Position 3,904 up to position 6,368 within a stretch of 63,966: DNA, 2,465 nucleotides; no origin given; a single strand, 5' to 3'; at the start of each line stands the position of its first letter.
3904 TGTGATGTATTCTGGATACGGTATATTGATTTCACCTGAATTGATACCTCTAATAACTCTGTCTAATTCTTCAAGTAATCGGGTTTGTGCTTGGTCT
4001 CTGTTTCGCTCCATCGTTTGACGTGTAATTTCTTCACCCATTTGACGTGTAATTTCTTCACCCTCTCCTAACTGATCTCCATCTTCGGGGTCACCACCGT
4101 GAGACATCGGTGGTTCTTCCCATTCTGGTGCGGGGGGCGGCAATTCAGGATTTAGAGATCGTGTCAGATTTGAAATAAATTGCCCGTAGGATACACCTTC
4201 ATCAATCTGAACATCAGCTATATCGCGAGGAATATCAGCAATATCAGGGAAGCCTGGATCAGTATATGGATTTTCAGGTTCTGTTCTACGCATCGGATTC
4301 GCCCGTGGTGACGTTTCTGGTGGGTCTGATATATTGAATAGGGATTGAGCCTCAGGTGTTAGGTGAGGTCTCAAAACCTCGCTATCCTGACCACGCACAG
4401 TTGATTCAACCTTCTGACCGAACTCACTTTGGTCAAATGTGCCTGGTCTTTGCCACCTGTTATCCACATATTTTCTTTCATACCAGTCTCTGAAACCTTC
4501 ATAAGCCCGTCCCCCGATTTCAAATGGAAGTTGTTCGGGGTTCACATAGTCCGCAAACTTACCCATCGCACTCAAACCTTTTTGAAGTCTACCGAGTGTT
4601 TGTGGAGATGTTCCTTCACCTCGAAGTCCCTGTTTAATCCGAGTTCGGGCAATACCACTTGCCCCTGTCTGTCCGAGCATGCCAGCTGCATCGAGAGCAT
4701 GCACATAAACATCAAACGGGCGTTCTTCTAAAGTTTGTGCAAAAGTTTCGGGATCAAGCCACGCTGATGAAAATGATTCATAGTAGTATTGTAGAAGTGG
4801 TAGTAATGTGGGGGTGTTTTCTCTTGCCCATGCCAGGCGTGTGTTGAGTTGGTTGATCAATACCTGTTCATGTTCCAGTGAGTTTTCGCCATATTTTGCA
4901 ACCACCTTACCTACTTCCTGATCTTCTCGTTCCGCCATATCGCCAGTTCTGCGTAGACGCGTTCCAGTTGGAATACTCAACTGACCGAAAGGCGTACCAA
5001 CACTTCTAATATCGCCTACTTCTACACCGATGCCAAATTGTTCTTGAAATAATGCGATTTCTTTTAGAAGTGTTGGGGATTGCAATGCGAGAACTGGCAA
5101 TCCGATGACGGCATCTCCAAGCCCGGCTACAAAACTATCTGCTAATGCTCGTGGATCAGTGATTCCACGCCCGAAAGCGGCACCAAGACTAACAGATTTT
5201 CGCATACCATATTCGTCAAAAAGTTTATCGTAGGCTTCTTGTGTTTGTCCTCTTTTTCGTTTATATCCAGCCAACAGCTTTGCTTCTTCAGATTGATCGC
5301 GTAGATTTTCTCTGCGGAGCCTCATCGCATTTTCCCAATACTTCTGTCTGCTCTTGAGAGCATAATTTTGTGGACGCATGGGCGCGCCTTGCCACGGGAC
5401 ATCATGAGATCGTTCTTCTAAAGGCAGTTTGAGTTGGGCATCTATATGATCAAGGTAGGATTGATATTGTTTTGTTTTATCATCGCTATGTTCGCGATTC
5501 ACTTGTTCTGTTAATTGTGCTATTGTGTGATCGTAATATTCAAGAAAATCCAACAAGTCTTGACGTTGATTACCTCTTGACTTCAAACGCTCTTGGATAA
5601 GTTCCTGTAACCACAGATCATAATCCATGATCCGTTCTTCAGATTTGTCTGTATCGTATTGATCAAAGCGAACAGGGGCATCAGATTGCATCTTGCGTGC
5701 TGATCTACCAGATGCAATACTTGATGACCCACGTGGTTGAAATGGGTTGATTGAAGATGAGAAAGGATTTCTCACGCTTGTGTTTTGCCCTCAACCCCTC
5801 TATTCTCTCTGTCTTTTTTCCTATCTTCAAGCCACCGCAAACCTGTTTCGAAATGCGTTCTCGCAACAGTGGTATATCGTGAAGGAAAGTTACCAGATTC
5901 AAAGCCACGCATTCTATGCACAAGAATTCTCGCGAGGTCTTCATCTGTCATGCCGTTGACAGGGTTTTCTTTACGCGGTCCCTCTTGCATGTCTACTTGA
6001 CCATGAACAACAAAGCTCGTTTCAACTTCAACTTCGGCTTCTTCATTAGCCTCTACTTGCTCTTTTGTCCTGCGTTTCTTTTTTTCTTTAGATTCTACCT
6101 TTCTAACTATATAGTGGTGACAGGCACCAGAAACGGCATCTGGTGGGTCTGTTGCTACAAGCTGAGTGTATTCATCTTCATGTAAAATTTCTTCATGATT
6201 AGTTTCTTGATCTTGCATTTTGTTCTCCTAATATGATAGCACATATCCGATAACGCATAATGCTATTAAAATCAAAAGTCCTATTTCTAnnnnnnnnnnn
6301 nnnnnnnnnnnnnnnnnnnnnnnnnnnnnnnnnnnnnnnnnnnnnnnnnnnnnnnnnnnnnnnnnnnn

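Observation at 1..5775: Hidden giant gene of about 2,694 codons crossing the circular junction and coupled to the portal gene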

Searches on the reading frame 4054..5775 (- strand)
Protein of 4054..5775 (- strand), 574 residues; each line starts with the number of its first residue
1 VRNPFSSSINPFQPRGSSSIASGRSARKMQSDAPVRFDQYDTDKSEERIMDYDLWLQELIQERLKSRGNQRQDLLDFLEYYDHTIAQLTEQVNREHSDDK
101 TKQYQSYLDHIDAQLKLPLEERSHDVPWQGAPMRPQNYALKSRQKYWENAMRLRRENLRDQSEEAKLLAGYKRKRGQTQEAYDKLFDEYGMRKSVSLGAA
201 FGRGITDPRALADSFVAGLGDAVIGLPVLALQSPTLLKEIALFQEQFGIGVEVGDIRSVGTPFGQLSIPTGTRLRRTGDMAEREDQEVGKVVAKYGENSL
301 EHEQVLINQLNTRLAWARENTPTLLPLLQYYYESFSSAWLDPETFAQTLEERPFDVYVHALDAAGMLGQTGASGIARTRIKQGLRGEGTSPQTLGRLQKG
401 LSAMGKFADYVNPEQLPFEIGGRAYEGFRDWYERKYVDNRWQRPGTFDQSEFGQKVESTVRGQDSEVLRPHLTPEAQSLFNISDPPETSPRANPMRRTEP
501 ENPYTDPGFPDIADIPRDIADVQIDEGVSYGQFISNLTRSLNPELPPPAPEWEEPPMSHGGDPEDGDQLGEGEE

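Call 19: find_related_loci(query=A1, collection=viral_contigs, flank=10000)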
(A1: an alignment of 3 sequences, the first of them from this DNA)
Query A1 (574 aa) in viral_contigs; peptide patterns used: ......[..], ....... (x = any residue, [..] = any of these).
190 stretches matched a pattern, but none encodes a relative of the query by tblastn (E <= 1e-3).

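Call 20: find_related_loci(query=A1, collection=metagenome_contigs, flank=10000)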
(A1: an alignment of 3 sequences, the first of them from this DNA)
Query A1 (574 aa) in metagenome_contigs; peptide patterns used: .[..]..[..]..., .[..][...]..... (x = any residue, [..] = any of these).
439 stretches matched a pattern, but none encodes a relative of the query by tblastn (E <= 1e-3).

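Call 21: find_related_loci(query=A1, collection=genome_contigs, flank=10000)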
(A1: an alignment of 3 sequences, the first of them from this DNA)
Query A1 (574 aa) in genome_contigs; peptide patterns used: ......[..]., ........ (x = any residue, [..] = any of these).
205 stretches matched a pattern, but none encodes a relative of the query by tblastn (E <= 1e-3).

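Call 28: find_homologous_proteins(query=A1, max_evalue=0.001)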
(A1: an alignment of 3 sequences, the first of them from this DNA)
Query A1 (3 sequences) (574 aa, profile of the alignment): 1 proteins with E <= 0.001 among 8000 candidates.
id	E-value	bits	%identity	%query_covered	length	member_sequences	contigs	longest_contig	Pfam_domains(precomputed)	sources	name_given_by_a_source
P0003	5.8e-128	446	34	73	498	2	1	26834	-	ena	-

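Call 29: find_encoding_contigs(protein=P0003, flank=10000, max_places=4)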
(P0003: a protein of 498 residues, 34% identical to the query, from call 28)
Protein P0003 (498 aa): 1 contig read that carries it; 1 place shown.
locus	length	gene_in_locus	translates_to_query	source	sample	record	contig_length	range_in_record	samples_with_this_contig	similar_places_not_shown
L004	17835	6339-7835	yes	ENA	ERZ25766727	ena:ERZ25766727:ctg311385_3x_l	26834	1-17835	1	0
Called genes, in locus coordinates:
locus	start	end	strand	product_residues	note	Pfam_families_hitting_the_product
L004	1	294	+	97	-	?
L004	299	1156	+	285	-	-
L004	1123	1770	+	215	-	-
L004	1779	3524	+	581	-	-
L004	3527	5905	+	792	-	-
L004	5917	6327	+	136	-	PF24729:Acb2_Tad1_hairpin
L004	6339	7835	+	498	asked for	-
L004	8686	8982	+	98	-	-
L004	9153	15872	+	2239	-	-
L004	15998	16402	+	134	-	-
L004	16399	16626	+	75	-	-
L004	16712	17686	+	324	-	-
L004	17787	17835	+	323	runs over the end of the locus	-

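Call 39: search_solved_structures(query=A3, max_evalue=1)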
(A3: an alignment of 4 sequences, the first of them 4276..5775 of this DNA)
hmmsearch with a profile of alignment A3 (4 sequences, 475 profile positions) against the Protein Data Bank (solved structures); distinct sequences matched with E-value up to 1: 1.
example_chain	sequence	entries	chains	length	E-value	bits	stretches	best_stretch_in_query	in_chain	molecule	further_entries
6m3q_F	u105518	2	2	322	0.74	11.8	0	59-143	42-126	Spectrin beta chain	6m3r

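Call 64: search_protein_families(library=pfam, proteins=[L004:5917-6327:+], max_evalue=0.05)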
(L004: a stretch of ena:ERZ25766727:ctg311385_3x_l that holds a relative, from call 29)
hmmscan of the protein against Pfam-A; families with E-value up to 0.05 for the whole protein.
L004:5917-6327:+ (136 aa): 0 families

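Call 65: predict_structure(alignment_id=A3)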
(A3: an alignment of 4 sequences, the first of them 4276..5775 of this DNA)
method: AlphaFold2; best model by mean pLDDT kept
length: 500 residues; sequences in the alignment: 4
mean_pLDDT: 41.3   pTM: 0.24
mean pLDDT of the five models: 41.3, 38.1, 37.0, 33.8, 33.7
residues with pLDDT >= 90: 0; 70-90: 40; 50-70: 85; < 50: 375
segments of 3 or more residues with pLDDT < 50: 1-68, 117-139, 157-160, 194-280, 316-500
pLDDT, mean of each block of 10 residues (from residue 1): 33 33 26 31 31 35 41 76 79 58 58 51 38 39 59 55 66 77 68 40 30 33 29 36 39 28 29 36 61 59 58 46 38 36 40 32 26 25 27 31 32 31 37 41 32 33 30 34 30 30
secondary structure, 60 per line:
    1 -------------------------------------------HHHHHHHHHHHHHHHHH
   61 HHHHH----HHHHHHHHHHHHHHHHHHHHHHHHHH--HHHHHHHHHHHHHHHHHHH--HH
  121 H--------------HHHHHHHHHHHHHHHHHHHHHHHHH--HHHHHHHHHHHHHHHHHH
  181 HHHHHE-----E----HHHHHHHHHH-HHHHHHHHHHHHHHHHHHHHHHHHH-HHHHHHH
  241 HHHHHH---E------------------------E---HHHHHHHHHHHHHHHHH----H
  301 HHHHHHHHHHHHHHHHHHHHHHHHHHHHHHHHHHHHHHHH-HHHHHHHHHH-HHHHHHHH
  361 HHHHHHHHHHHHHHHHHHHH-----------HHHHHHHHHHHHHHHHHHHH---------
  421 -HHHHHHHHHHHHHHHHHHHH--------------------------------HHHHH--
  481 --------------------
elements in order: H44-65 H70-95 H98-116 H136-160 H163-185 H197-206 H208-232 H234-246 H279-295 H300-340 H342-351 H353-380 H392-411 H422-441 H474-478

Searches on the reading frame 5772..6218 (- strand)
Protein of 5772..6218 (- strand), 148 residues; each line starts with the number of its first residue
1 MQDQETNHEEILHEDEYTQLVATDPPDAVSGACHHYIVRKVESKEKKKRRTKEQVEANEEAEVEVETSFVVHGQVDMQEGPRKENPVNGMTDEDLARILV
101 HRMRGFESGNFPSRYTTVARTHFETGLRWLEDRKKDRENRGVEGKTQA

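Call 14: search_protein_families(library=phrogs, proteins=[window:5772-6218:-], max_evalue=0.01)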
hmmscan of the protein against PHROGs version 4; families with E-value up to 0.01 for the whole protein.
window:5772-6218:- (148 aa): 3 families
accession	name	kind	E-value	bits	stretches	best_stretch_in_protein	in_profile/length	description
phrog_2428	-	unknown function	5.9e-24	85.6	1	24-147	17-130/131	-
phrog_23843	-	unknown function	0.00047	20.9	1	74-146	125-197/200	-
phrog_22140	-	unknown function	0.0065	17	0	72-145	153-226/230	-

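Call 57: search_protein_families(library=ncbifam, proteins=[window:5772-6218:-], max_evalue=0.05)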
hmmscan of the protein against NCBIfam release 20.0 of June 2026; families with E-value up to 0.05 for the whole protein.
window:5772-6218:- (148 aa): 0 families

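Call 64: search_protein_families(library=pfam, proteins=[window:5772-6218:-], max_evalue=0.05)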
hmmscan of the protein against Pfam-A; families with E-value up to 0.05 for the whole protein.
window:5772-6218:- (148 aa): 0 families

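Call 95: search_solved_structures(query=A7, max_evalue=5, show_alignments=2)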
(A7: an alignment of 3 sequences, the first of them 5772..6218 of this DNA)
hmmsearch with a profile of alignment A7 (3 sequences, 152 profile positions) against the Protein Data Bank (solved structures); distinct sequences matched with E-value up to 5: 9.
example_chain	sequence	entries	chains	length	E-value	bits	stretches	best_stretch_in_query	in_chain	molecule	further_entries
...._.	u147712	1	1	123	4.3e-20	75.4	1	70-151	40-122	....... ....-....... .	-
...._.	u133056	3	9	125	4.3e-20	75.4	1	72-151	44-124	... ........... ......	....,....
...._D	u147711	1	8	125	4.3e-20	75.4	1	72-151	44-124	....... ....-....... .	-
8kbg_D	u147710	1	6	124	4.3e-20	75.3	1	70-151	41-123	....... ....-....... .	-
8kbe_A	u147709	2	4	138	5.3e-20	75.1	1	72-151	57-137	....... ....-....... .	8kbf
8kbb_A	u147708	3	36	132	1.3e-18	70.5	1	66-150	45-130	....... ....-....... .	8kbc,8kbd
8y6v_I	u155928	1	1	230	4.5e-08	36.3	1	68-149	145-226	gp184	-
2jzv_A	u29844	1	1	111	0.29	14.2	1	33-82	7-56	Foldase protein prsA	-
2a35_A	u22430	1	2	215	2.3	11.3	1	31-117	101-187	hypothetical protein PA4017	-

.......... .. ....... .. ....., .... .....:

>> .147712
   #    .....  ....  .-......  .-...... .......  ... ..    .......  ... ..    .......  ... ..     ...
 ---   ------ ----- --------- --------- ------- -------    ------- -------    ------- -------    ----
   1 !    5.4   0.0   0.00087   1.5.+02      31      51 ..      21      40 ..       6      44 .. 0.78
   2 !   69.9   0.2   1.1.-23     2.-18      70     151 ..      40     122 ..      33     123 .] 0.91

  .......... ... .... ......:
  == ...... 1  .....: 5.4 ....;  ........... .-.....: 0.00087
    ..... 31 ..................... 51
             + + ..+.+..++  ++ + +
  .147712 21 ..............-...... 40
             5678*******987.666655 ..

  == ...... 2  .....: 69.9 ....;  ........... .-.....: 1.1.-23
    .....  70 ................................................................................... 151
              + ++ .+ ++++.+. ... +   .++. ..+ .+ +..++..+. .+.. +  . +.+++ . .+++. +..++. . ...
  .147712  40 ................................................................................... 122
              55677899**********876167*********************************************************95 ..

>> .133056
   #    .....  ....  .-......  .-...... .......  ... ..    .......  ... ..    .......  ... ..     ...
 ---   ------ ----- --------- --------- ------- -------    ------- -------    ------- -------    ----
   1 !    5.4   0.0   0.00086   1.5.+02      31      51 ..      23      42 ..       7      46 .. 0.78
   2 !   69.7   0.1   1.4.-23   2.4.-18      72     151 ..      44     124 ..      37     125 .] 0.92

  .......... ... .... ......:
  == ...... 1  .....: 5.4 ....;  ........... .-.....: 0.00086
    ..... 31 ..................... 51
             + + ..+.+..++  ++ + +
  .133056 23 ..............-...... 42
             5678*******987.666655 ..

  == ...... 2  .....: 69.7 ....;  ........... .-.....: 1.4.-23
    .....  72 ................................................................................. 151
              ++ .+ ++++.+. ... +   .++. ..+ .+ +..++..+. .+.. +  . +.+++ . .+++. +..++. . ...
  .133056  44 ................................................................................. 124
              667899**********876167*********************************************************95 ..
